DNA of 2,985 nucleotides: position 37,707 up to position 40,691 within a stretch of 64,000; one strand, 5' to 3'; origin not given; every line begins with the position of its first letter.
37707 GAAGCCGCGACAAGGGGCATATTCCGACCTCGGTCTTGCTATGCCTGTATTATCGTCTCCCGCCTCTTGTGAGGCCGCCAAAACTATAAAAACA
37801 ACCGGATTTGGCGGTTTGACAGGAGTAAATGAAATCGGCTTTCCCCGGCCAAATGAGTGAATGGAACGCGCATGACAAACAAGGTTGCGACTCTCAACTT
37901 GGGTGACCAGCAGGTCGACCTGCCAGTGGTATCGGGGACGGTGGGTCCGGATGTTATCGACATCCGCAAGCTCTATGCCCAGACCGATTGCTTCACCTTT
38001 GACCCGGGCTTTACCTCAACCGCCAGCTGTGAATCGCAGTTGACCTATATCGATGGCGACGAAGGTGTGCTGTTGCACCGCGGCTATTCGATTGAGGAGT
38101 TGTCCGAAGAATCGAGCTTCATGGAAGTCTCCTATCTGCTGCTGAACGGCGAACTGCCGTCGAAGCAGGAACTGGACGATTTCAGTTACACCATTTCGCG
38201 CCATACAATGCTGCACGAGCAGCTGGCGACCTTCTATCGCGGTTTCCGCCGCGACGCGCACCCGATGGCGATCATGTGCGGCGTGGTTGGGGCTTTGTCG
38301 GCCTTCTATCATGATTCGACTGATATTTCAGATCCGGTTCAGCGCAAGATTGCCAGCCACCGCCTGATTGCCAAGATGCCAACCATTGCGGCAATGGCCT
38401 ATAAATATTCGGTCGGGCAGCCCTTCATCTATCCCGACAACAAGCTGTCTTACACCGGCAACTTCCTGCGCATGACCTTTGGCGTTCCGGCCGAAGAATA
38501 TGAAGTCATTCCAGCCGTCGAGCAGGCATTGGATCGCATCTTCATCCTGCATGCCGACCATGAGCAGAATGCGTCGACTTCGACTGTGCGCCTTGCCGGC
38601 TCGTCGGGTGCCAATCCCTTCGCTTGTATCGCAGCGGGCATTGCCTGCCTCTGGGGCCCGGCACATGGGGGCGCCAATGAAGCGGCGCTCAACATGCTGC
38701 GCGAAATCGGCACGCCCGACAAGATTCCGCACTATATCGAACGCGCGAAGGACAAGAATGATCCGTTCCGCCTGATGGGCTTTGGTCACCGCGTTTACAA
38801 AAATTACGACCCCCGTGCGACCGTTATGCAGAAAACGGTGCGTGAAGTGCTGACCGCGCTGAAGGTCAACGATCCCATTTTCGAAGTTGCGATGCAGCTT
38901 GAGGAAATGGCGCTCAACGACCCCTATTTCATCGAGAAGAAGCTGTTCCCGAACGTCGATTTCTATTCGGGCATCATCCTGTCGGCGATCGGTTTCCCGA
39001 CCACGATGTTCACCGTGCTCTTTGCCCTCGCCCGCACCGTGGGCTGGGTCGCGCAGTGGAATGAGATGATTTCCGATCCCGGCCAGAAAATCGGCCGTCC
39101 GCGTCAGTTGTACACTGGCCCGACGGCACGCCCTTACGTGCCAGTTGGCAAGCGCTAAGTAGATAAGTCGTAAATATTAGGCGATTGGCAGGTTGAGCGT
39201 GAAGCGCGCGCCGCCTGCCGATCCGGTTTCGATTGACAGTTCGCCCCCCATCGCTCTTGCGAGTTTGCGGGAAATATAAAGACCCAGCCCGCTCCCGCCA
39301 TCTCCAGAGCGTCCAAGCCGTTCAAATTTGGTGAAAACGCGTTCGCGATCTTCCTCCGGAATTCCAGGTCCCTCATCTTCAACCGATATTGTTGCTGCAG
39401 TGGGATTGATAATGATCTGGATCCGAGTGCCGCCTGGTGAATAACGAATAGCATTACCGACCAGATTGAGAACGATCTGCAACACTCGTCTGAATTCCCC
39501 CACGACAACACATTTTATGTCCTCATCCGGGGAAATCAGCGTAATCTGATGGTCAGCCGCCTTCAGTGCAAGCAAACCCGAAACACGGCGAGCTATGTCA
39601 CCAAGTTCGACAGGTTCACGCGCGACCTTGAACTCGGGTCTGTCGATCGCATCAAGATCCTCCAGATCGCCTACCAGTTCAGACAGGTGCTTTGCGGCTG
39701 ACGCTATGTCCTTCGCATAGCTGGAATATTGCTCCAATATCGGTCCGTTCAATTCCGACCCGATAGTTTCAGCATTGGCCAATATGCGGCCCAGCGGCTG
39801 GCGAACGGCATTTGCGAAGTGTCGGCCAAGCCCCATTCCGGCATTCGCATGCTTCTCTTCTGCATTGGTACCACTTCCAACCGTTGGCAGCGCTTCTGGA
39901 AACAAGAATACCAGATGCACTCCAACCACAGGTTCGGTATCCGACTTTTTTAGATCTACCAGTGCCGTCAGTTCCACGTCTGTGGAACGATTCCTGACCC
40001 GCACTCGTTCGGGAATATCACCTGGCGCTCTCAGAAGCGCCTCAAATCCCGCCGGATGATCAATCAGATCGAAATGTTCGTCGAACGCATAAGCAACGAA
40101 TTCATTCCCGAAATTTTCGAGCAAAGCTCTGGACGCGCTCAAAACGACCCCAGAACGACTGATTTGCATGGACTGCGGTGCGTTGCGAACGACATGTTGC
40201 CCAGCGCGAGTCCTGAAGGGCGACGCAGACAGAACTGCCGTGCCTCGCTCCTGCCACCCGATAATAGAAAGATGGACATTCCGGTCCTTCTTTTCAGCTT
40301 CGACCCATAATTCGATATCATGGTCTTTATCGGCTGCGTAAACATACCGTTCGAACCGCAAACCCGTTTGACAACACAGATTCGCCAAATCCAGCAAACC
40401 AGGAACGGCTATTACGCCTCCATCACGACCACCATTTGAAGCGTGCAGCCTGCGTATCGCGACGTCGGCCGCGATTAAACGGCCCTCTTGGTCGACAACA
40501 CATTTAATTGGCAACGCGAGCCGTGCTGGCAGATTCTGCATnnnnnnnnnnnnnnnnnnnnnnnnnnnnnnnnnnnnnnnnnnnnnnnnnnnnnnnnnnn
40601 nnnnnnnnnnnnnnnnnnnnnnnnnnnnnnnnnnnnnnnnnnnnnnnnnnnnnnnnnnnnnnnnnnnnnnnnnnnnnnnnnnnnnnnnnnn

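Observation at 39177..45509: Candidate phosphorylation-independent cell-cycle/polarity module (pseudokinase + pseudo-Hpt + TipN-like scaffold, CtrA/DnaA sites)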

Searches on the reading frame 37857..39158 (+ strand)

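Call 3: search_protein_families(library=pfam, proteins=[window:37857-39158:+], max_evalue=0.01)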
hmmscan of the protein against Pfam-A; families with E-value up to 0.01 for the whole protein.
window:37857-39158:+ (433 aa): 1 family
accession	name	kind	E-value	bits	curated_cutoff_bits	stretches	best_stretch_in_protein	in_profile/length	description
PF00285.26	Citrate_synt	-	1.9e-138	461.8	27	1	51-416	1-357/357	Citrate synthase, C-terminal domain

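Call 4: search_protein_families(library=ncbifam, proteins=[window:37857-39158:+], max_evalue=0.01)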
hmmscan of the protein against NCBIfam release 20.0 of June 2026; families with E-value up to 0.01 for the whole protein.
window:37857-39158:+ (433 aa): 21 families
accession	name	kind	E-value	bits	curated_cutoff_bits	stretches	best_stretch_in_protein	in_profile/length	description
NF004126.0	PRK05614.1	equivalog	1.9e-228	758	505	1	7-433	2-430/430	citrate synthase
TIGR01798.1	cit_synth_I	equivalog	7.3e-226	749.6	485.15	1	18-426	2-411/412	citrate synthase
NF010639.0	PRK14036.1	equivalog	4.5e-104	348.1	502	1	46-433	4-378/379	citrate synthase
TIGR01800.1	cit_synth_II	subfamily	5.1e-102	341.4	421.3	1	54-433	5-368/368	2-methylcitrate synthase/citrate synthase II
NF041157.1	Cit_synThplmales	equivalog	7.6e-98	328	590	1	59-433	15-376/377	citrate synthase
NF010640.0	PRK14037.1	subfamily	1.3e-86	290.8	504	1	60-433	16-377/377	citrate synthase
NF041301.1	Cit_synth_Halo_CitZ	equivalog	9.7e-82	275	550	1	54-433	11-379/379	citrate synthase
NF010638.0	PRK14035.1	equivalog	5.4e-77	259.1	572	1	51-433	7-372/372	citrate synthase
NF010637.0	PRK14034.1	equivalog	8.7e-77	258.6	594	1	70-433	23-371/372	citrate synthase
NF010636.0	PRK14033.1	equivalog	4e-74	249.7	479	1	60-426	21-371/376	bifunctional 2-methylcitrate synthase/citrate synthase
NF009006.1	PRK12351.1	equivalog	4.1e-70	236.1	550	1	71-433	29-376/376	bifunctional 2-methylcitrate synthase/citrate synthase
NF009004.0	PRK12349.1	equivalog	8.3e-65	219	508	1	47-423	6-367/372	citrate synthase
NF009005.0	PRK12350.1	subfamily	4.1e-61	207.2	332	1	48-426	4-354/366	citrate synthase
NF010635.0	PRK14032.1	subfamily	5.7e-54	183.3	426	1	68-433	65-448/448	citrate synthase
NF007128.0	PRK09569.1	subfamily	2e-42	145.3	344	1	56-421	46-425/437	citrate (Si)-synthase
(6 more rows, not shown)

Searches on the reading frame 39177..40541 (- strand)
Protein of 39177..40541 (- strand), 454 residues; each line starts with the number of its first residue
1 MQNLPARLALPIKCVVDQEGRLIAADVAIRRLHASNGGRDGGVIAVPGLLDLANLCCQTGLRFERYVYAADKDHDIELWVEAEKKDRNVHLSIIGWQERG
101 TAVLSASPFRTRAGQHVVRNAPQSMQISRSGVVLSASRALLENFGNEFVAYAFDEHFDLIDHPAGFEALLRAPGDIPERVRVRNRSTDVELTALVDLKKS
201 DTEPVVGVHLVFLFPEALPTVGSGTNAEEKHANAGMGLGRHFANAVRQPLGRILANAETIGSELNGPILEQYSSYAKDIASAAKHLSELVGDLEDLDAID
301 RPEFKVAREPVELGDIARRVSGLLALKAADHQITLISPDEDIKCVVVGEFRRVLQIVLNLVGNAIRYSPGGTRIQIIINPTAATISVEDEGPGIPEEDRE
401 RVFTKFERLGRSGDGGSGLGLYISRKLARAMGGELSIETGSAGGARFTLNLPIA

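Call 3: search_protein_families(library=pfam, proteins=[window:39177-40541:-], max_evalue=0.01)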
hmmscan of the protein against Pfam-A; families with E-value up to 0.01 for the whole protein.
window:39177-40541:- (454 aa): 3 families
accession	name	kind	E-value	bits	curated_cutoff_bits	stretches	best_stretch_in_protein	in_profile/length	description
PF02518.31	HATPase_c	-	8.5e-29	100.7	26.4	1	351-453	4-109/111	Histidine kinase-, DNA gyrase B-, and HSP90-like ATPase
PF00512.31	HisKA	-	0.00016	22.1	26.9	1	246-300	13-64/66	His Kinase A (phospho-acceptor) domain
PF13581.12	HATPase_c_2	-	0.0014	19.1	27.4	1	360-431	43-112/127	Histidine kinase-like ATPase domain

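Call 4: search_protein_families(library=ncbifam, proteins=[window:39177-40541:-], max_evalue=0.01)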
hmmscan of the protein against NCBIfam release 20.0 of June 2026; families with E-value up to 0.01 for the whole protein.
window:39177-40541:- (454 aa): 80 families (the best 25 are shown)
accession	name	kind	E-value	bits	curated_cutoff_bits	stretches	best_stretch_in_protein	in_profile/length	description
TIGR02956.1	TMAO_torS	equivalog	1.8e-31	109.1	676.5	1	247-453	476-682/967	TMAO reductase system sensor histidine kinase/response regulator TorS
NF046044.1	PnpS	equivalog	1.4e-29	103.3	400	1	274-452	208-390/390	two-component system histidine kinase PnpS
NF007898.0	PRK10604.1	equivalog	8.9e-28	97.6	478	1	283-453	252-423/433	two-component system sensor histidine kinase RstB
NF041735.1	hist_kin_RppB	equivalog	1.7e-26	93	400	1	243-452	224-438/438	two-component system sensor histidine kinase RppB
NF038297.2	hybrid_HK_HrmK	equivalog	9.5e-26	90.6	725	1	246-453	246-457/607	hybrid histidine kinase/response regulator HrmK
NF012163.2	BaeS_SmeS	equivalog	3.1e-25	89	500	1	282-452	283-457/457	sensor histidine kinase efflux regulator BaeS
NF008302.0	PRK11091.1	equivalog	4.4e-25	88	838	1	269-453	314-505/779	aerobic respiration two-component sensor histidine kinase ArcB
TIGR02966.1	phoR_proteo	equivalog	1.9e-24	86.3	334.2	1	247-450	126-332/333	phosphate regulon sensor histidine kinase PhoR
NF008543.0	PRK11466.1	equivalog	9.4e-24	83.3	982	1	242-453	451-662/914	TMAO reductase system sensor histidine kinase/response regulator TorS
NF008312.0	PRK11100.1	equivalog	1.5e-23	83.4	356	1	246-453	267-474/477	two-component system sensor histidine kinase CreC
NF033092.0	HK_WalK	equivalog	2.3e-23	82.6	725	1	286-453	422-594/594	cell wall metabolism sensor histidine kinase WalK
NF006800.0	PRK09303.1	equivalog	1.1e-22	80.5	342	1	269-453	189-377/383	histidine kinase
NF050805.1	CellDivHKDivJCaul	equivalog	8.4e-22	77.1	1000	1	237-453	297-520/531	cell cycle sensor histidine kinase DivJ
NF041880.1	EPS_EpsF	equivalog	1e-21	77.1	900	1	277-444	316-482/492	response regulator EpsF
NF011874.0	PRK15347.1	equivalog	1.3e-21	76.4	852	1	282-453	442-614/921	two component system sensor kinase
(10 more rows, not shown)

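Call 9: search_solved_structures(query=window:39177-40541:-, show_alignments=2)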
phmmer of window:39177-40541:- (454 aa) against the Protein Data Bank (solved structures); distinct sequences matched with E-value up to 0.001: 62 (the best 60 are shown).
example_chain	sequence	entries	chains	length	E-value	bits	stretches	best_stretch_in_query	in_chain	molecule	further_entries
3dge_A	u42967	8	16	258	1.7e-21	80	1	242-452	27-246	Sensor protein | Histidine kinase | Sensor histidine kinase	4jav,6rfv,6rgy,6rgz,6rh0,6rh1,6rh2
2c2a_A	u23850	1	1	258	1.7e-21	80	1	242-452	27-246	SENSOR HISTIDINE KINASE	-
6azr_A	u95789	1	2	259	1.8e-21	80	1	242-452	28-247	Sensor histidine kinase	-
5uht_A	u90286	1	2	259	1.8e-21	79.9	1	242-452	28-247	Sensor histidine kinase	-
7z8n_A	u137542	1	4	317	2.2e-21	79.6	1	242-452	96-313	Histidine kinase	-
6rh7_A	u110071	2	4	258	2.9e-21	79.3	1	244-452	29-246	Sensor histidine kinase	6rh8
8u4x_A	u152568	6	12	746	4.8e-21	78.5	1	265-454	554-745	histidine kinase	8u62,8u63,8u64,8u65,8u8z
4jas_A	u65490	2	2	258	4.2e-20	75.4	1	242-452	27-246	Histidine kinase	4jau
6dk7_A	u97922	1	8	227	2.3e-16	63.1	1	243-453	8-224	RetS (Regulator of Exopolysaccharide and Type III Secretion)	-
6dk8_A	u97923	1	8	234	2.5e-16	63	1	243-453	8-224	RetS (Regulator of Exopolysaccharide and Type III Secretion)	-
7n0e_B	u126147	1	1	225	2.8e-16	62.8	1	243-453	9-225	Histidine kinase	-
1ys3_A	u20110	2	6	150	1.1e-15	60.8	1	310-452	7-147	Sensor-type histidine kinase prrB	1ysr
6qrj_A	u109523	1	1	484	1.3e-15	60.6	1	246-453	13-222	Hybrid kinase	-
4q20_A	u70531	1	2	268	3.4e-15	59.2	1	245-452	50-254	Sensor protein DivL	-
3sl2_A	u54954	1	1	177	5.2e-15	58.6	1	338-452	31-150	Sensor histidine kinase yycG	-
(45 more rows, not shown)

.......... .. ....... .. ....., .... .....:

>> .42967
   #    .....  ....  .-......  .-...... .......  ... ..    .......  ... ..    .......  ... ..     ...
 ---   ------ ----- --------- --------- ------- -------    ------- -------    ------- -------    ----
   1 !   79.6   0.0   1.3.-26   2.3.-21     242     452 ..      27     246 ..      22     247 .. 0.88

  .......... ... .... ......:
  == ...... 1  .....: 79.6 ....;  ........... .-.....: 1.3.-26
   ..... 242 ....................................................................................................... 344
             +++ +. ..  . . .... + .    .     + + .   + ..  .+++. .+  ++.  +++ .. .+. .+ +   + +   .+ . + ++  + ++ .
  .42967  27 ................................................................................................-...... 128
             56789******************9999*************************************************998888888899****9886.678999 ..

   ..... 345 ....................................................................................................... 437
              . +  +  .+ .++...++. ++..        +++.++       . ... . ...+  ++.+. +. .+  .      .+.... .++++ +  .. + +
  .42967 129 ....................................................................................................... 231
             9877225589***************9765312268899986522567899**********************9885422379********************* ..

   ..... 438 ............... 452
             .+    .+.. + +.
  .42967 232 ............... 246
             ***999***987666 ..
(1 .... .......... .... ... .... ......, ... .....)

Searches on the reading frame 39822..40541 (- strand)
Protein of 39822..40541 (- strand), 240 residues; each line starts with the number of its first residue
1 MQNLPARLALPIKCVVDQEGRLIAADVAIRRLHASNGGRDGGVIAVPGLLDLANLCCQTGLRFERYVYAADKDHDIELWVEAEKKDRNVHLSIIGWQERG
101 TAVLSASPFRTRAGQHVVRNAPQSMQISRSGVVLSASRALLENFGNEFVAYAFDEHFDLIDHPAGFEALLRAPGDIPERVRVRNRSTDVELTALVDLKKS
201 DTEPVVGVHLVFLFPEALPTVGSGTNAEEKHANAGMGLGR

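Call 65: search_solved_structures(query=A6, max_evalue=5, show_alignments=2)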
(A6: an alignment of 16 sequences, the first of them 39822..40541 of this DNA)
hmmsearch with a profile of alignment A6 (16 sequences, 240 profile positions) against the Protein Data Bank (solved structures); distinct sequences matched with E-value up to 5: 0.

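Call 66: search_protein_families(library=pfam, alignment_id=A6, max_evalue=1)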
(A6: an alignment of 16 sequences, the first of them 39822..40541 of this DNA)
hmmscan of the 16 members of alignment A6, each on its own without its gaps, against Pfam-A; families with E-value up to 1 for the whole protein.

A. member 1, window:39822-40541:- (240 aa): 0 families

B. families by the number of members that match (of 16 scanned): 7 families
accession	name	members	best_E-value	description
PF08448.16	PAS_4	1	0.0003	PAS fold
PF13426.13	PAS_9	1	0.00036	PAS domain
PF12277.13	DUF3618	1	0.00038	Protein of unknown function (DUF3618)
PF00989.32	PAS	1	0.013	PAS fold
PF02021.23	UPF0102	1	0.044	Uncharacterised protein family UPF0102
PF02263.25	GBP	1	0.22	Guanylate-binding protein, N-terminal domain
PF14020.11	DUF4236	1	0.25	Protein of unknown function (DUF4236)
